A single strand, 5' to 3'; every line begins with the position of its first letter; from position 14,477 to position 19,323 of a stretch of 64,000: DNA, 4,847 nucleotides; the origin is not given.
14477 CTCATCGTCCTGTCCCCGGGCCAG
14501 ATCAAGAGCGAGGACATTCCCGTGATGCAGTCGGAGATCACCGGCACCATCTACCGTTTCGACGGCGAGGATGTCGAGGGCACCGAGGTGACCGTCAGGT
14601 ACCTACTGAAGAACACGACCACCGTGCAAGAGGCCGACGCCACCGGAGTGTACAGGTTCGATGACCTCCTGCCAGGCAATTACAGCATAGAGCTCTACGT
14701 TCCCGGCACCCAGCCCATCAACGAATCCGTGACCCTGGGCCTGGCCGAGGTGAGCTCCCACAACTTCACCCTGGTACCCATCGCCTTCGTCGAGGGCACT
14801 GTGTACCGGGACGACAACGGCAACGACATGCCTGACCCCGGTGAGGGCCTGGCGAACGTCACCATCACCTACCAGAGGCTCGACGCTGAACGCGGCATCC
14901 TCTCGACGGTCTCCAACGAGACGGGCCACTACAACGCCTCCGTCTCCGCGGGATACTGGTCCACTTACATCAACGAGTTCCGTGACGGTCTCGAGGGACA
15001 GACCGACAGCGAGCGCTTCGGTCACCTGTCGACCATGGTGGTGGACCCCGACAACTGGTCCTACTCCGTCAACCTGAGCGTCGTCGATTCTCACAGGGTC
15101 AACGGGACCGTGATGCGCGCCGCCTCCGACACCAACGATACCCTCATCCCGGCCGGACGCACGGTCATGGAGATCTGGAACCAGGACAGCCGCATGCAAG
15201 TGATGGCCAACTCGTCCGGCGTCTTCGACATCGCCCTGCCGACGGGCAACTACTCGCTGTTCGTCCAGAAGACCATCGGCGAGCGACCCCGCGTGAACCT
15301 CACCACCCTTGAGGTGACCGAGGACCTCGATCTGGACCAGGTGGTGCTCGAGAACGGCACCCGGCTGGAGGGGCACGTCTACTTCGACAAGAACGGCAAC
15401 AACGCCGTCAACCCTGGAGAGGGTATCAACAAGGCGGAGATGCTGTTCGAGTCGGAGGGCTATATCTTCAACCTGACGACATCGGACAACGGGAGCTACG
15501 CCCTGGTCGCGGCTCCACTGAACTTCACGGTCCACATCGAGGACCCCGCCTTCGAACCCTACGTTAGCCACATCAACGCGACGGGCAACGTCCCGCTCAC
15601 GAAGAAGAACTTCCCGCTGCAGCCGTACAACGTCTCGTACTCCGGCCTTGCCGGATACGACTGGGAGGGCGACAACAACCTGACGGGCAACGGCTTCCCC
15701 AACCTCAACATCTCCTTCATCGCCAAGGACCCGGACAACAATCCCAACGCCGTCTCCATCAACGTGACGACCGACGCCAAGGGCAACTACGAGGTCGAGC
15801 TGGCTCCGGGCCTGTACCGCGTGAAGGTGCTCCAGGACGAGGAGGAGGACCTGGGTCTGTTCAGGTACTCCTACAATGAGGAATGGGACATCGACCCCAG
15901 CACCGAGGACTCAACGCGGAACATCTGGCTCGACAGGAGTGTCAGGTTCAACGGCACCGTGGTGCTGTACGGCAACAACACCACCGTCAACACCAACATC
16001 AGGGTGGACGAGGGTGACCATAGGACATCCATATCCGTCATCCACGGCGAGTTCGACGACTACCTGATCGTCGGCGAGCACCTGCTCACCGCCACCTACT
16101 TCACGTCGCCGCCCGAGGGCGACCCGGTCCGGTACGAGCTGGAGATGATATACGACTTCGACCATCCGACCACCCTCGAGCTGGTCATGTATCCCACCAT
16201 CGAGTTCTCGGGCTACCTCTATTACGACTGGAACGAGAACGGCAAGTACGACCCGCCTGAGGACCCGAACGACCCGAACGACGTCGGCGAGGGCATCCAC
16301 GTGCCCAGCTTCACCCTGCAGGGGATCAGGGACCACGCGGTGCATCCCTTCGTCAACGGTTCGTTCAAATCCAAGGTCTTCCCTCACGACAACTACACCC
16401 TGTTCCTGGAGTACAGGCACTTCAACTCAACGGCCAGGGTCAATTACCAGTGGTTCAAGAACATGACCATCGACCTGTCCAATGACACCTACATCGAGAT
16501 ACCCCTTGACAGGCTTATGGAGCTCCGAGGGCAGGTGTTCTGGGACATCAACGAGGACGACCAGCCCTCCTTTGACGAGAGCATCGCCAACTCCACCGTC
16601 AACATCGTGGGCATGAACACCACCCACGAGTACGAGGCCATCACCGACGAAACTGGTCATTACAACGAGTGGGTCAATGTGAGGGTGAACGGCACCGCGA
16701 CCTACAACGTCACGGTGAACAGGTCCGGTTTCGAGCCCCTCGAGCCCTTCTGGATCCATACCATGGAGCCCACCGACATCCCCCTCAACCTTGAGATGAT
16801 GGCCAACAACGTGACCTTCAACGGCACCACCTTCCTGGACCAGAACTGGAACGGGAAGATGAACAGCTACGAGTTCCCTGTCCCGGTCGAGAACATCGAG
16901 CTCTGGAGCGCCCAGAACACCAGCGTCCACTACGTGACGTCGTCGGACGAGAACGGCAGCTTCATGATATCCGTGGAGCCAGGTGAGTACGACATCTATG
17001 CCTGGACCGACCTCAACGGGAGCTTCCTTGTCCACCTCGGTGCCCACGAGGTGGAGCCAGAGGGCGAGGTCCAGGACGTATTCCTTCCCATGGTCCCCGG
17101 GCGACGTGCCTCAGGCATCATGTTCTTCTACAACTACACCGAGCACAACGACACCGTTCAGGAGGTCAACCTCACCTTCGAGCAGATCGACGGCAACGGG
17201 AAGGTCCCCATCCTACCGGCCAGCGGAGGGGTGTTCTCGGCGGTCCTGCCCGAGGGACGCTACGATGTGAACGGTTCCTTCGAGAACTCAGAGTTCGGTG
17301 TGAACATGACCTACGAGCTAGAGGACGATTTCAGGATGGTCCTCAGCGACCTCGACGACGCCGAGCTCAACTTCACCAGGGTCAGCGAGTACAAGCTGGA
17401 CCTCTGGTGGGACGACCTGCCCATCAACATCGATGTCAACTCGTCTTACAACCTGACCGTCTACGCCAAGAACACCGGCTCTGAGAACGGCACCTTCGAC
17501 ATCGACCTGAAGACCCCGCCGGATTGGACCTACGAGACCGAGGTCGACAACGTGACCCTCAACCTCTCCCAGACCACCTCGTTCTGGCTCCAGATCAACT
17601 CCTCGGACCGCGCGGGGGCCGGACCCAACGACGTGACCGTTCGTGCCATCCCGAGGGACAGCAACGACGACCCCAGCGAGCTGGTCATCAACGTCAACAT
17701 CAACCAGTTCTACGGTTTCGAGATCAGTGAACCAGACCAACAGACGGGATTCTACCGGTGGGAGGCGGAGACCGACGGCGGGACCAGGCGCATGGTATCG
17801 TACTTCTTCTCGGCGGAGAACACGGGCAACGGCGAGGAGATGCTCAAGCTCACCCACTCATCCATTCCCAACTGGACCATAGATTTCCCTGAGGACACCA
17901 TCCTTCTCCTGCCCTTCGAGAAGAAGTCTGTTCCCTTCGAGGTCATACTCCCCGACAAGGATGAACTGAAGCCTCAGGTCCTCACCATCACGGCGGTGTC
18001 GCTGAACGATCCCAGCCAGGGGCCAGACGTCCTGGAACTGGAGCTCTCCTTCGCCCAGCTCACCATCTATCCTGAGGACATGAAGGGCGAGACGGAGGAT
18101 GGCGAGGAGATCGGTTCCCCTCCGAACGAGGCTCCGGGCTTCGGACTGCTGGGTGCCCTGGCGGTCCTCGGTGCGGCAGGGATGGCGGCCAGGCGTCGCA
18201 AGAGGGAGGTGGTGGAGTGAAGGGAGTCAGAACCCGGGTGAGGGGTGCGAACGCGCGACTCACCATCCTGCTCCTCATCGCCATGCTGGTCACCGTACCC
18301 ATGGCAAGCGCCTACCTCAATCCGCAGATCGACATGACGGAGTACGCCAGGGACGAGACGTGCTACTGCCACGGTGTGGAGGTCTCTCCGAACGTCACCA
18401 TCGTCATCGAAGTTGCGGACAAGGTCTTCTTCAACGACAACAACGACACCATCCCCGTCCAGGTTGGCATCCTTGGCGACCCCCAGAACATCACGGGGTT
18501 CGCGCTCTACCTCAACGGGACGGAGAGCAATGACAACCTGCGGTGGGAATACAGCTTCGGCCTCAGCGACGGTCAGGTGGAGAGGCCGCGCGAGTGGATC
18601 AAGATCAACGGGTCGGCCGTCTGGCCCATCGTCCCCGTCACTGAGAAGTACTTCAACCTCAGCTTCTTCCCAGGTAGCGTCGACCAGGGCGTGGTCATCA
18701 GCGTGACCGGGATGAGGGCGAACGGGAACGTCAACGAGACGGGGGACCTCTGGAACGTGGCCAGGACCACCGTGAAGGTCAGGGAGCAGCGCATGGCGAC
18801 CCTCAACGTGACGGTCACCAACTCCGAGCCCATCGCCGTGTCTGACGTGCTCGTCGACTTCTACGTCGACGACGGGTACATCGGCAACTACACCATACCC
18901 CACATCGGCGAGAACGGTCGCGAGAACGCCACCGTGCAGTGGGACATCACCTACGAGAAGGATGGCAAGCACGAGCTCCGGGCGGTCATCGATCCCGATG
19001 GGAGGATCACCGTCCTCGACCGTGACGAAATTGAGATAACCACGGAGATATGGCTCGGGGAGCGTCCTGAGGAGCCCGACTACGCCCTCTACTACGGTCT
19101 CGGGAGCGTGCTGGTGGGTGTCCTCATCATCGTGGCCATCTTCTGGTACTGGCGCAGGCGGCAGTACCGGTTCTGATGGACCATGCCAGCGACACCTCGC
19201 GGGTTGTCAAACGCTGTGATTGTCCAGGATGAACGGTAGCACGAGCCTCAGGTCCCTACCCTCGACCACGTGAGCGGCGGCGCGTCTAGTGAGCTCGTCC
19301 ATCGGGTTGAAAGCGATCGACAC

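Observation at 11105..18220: Giant AglB (2371 aa) with about 1400 aa of extracellular beta-sandwich repeats and a PGF-CTERM archaeosortase signal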

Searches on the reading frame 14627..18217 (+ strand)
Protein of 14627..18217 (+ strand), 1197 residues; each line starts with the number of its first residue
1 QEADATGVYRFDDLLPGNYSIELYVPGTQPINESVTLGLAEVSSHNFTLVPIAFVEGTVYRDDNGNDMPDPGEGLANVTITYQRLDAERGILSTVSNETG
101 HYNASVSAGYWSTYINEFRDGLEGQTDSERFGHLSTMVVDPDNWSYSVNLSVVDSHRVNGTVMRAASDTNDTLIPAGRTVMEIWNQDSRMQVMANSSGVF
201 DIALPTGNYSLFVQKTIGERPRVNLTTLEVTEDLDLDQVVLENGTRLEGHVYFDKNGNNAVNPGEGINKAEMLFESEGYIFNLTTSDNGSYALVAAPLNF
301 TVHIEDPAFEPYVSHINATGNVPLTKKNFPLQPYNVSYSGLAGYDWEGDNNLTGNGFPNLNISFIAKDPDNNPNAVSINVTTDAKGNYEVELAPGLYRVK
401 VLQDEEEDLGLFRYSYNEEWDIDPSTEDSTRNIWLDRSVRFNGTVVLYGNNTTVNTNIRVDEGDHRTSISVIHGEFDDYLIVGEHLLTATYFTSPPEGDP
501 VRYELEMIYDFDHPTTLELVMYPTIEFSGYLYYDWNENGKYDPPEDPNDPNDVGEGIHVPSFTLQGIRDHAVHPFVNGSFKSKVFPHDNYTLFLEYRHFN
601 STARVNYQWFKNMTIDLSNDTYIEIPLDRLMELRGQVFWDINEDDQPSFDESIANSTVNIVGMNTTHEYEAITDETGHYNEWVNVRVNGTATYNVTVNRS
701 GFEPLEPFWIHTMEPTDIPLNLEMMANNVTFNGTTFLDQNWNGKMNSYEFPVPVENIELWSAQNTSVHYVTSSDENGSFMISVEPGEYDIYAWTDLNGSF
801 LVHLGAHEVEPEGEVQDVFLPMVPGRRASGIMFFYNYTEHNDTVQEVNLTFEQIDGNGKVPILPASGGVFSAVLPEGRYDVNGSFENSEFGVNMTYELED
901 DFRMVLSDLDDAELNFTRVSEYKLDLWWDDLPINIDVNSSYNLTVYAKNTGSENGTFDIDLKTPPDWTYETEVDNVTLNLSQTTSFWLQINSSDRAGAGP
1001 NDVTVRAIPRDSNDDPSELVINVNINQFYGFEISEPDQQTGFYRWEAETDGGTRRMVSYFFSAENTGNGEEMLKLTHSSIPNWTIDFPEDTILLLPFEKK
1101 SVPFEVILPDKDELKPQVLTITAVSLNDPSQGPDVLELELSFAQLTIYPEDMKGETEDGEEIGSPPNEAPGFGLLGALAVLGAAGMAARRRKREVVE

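Call 69: predict_structure(alignment_id=A4)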
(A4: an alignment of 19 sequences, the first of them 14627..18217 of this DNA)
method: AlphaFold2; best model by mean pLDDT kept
length: 1197 residues; sequences in the alignment: 19
mean_pLDDT: 81.5   pTM: 0.38
mean pLDDT of the five models: 81.5, 81.3, 80.6, 79.1, 78.2
residues with pLDDT >= 90: 340; 70-90: 679; 50-70: 114; < 50: 64
segments of 3 or more residues with pLDDT < 50: 122-126, 907-909, 1144-1160, 1162-1197
pLDDT, mean of each block of 10 residues (from residue 1): 65 82 70 81 77 83 84 85 70 82 83 81 56 86 77 90 80 85 82 86 89 83 89 89 90 86 87 85 86 89 92 89 88 92 87 89 89 87 92 92 86 91 86 91 85 82 71 88 85 71 84 86 79 72 68 66 72 73 74 74 72 72 74 91 81 93 85 92 79 92 91 78 91 89 80 92 83 92 91 87 91 85 87 84 84 85 73 87 88 87 62 82 87 84 92 92 91 91 92 89 93 89 88 77 64 74 90 89 80 90 82 70 87 87 46 45 41 38 41 37
secondary structure, 60 per line:
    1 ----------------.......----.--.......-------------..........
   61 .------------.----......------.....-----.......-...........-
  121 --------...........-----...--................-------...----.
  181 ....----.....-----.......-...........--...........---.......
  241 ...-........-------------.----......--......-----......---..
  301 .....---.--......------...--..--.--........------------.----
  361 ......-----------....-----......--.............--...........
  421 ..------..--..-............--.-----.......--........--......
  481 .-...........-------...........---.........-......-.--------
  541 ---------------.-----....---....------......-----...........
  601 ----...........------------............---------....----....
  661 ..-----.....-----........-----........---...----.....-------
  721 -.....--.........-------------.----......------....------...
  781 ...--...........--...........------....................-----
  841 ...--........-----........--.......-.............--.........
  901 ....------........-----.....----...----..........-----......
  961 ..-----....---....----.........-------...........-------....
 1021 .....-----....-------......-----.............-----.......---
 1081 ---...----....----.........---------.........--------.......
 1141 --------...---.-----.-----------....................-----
elements in order (helices of 4 or more, strands of 3 or more residues): E17-23 E31-37 E51-61 E79-84 E91-95 E101-107 E109-119 E129-139 E145-147 E150-165 E173-175 E180-184 E189-193 E199-205 E207-217 E220-230 E234-243 E245-252 E271-276 E279-284 E290-295 E299-305 E312-317 E324-326 E336-343 E361-366 E378-381 E387-392 E395-407 E410-422 E436-447 E456-462 E465-472 E475-481 E483-493 E501-511 E515-523 E525-530 E562-565 E569-572 E579-584 E590-600 E605-615 E628-639 E657-662 E668-672 E678-685 E691-698 E702-704 E709-713 E722-726 E729-737 E756-761 E768-771 E778-783 E786-796 E799-809 E816-835 E841-843 E846-853 E859-866 E869-875 E877-889 E892-904 E911-918 E924-928 E933-935 E940-949 E955-962 E968-971 E975-978 E983-991 E999-1009 E1017-1025 E1031-1034 E1042-1047 E1053-1065 E1071-1077 E1084-1086 E1091-1094 E1099-1107 E1117-1125 E1134-1140 H1173-1192

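Call 71: fold_search(model_id=the predicted structure, library=pdb)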
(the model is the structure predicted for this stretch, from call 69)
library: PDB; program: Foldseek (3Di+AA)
matches with E <= 10: 1772; with E <= 0.001: 176
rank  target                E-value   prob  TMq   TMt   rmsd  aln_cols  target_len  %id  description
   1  7som_D                7.6e-11  1.00  0.09  0.08  45.0      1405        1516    8  Ciliary C2 central pair apparatus isolated from Chlamydomonas reinhardtii (released 2022-04-13)
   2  6fwv_A                9.4e-11  1.00  0.11  0.21  35.4       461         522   12  The Bacillus anthracis TIE protein (released 2018-08-08)
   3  6fwv_B                1.3e-10  1.00  0.11  0.21  36.4       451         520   12  The Bacillus anthracis TIE protein (released 2018-08-08)
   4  7q5z                  4.3e-10  1.00  0.09  0.08  43.9      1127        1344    8  Cryo-EM structure of native human A2ML1 (released 2022-04-20)
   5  7q1y_A                7.1e-10  1.00  0.09  0.08  42.1      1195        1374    7  X-ray structure of human A2ML1 (released 2022-04-20)
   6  7sqc_O0               7.8e-10  1.00  0.10  0.10  63.5      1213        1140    8  Ciliary C1 central pair apparatus isolated from Chlamydomonas reinhardtii (released 2022-04-13)
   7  9ijj_h                8.5e-10  1.00  0.08  0.06  50.5      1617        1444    8  In situ structure of the central apparatus in mouse sperm axoneme. (released 2025-06-04)
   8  7q61_A                1.4e-09  1.00  0.09  0.08  41.6      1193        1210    8  Structure of TEV conjugated A2ML1 (A2ML1-TC) (released 2022-04-20)
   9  8s3o_A                2.6e-09  1.00  0.12  0.11  32.8      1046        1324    8  Structure of native human CD109 (released 2025-03-05)
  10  8ayh_B                3.2e-09  1.00  0.08  0.10  37.5      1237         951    8  Structure of Complement C5 in Complex with small molecule inhibitor and CVF (released 2022-12-21)
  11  7q62_B                3.4e-09  1.00  0.08  0.11  40.7      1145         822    8  Structure of TEV cleaved A2ML1 dimer (A2ML1-TT dimer) (released 2022-04-20)
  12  9ijj_4A               3.8e-09  1.00  0.11  0.06  55.2      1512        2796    8  In situ structure of the central apparatus in mouse sperm axoneme. (released 2025-06-04)
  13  9ijj_4I               4.0e-09  1.00  0.09  0.04  95.6      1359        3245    8  In situ structure of the central apparatus in mouse sperm axoneme. (released 2025-06-04)
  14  4ziq                  4.5e-09  1.00  0.11  0.09  36.4      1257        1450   10  Crystal structure of trypsin activated alpha-2-macroglobulin from Escherichia coli. (released 2015-06-10)
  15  9fx3_A                7.6e-09  1.00  0.12  0.12  32.4      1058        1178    9  Structure of active human CD109 (released 2025-03-19)
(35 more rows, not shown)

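Call 94: search_protein_representatives(protein=window:14627-18217:+)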
Query: 1197 residues. Proteins with E-value up to 0.001 (for the whole library): 223; up to 1e-10: 88; up to 1e-30: 19. The best 150 are listed.
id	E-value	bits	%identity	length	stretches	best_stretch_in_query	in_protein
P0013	8.9e-284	960.7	42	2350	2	2-1192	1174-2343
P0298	6.8e-151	520.5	44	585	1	610-1193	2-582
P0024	1.3e-71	258.0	27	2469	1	6-1102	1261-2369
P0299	1.0e-68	248.3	35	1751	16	3-82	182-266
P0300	1.4e-67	244.6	46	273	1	924-1193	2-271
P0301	5.0e-63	229.5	35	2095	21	4-81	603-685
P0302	1.0e-61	225.1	30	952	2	600-1192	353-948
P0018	5.6e-56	206.1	27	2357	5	512-1193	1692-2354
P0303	4.9e-55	203.0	27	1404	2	4-1191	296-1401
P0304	3.1e-46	173.9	25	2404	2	6-1043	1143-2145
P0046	1.3e-45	171.9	26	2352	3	190-1086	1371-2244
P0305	4.3e-45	170.1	43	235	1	963-1193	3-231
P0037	6.5e-44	166.2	28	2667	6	691-1187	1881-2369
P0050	1.6e-40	155.0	25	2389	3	3-1191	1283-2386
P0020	4.7e-40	153.4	28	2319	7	771-1190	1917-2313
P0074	3.7e-18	80.9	29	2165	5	753-884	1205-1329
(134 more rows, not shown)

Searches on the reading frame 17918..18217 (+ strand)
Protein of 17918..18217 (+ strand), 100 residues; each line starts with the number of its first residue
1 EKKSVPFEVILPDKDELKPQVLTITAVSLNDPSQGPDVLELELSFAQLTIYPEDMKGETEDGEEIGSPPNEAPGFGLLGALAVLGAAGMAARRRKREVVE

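Call 6: search_protein_families(library=ncbifam, proteins=[window:17918-18217:+], max_evalue=1)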
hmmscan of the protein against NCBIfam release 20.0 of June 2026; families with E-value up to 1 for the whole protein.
window:17918-18217:+ (100 aa): 8 families
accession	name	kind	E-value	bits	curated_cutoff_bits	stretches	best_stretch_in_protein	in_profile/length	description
TIGR04126.1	PGF_CTERM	domain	1.4e-05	24.6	24.5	1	70-94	3-27/28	PGF-CTERM sorting domain-containing protein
NF045529.2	Heimdall-CTERM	domain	0.0078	16.6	24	1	72-96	2-26/26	Heimdall-CTERM domain-containing surface protein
TIGR01167.1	LPXTG_anchor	domain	0.0084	16.7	15.9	1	72-96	10-33/34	LPXTG cell wall anchor domain-containing protein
TIGR03901.2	MYXO-CTERM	domain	0.012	16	20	1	73-96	12-34/34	MYXO-CTERM sorting domain-containing protein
NF033846.1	Rumino_NPXTG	domain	0.033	14.5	23.5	1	77-95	12-30/30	NPXTG-anchored protein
TIGR04281.1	peripla_PGF_1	equivalog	0.037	13.2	325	1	57-94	292-330/330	PGF-CTERM-anchored ABC transporter substrate-binding protein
NF041431.1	S_layer_MEMAR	equivalog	0.13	10.7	600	1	67-94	791-818/819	MEMAR_RS02690 family S-layer glycoprotein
NF040681.2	GPS-CTERM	domain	0.35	11.1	28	1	79-96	11-28/28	GPS-CTERM domain-containing protein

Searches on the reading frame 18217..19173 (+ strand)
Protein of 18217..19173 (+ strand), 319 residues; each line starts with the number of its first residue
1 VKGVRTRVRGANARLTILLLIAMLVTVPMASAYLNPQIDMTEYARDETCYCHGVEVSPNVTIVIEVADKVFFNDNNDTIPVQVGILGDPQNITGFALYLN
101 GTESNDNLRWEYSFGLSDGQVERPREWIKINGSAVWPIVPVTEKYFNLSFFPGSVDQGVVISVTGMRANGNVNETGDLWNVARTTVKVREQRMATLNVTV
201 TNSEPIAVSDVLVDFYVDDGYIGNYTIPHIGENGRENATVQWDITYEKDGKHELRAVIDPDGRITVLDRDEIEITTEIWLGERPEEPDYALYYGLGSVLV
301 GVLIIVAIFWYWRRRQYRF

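Call 7: search_protein_families(library=pfam, proteins=[window:18217-19173:+], max_evalue=0.001)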
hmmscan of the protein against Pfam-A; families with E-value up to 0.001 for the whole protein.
window:18217-19173:+ (319 aa): 2 families
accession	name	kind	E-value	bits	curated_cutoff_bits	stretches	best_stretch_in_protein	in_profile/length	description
PF07705.17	CARDB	-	8.7e-09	35.9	22.7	1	187-265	14-90/101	CARDB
PF17957.7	Big_7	-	0.00019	22.4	24.1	0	195-256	19-70/70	Bacterial Ig domain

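Call 8: search_protein_families(library=ncbifam, proteins=[window:18217-19173:+], max_evalue=0.001)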
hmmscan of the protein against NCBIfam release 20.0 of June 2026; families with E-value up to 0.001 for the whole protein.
window:18217-19173:+ (319 aa): 1 family
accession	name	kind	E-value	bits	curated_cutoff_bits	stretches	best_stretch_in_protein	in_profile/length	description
NF041895.1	choice_anch_V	domain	3.6e-07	30.3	42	1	27-183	6-148/150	choice-of-anchor V domain-containing protein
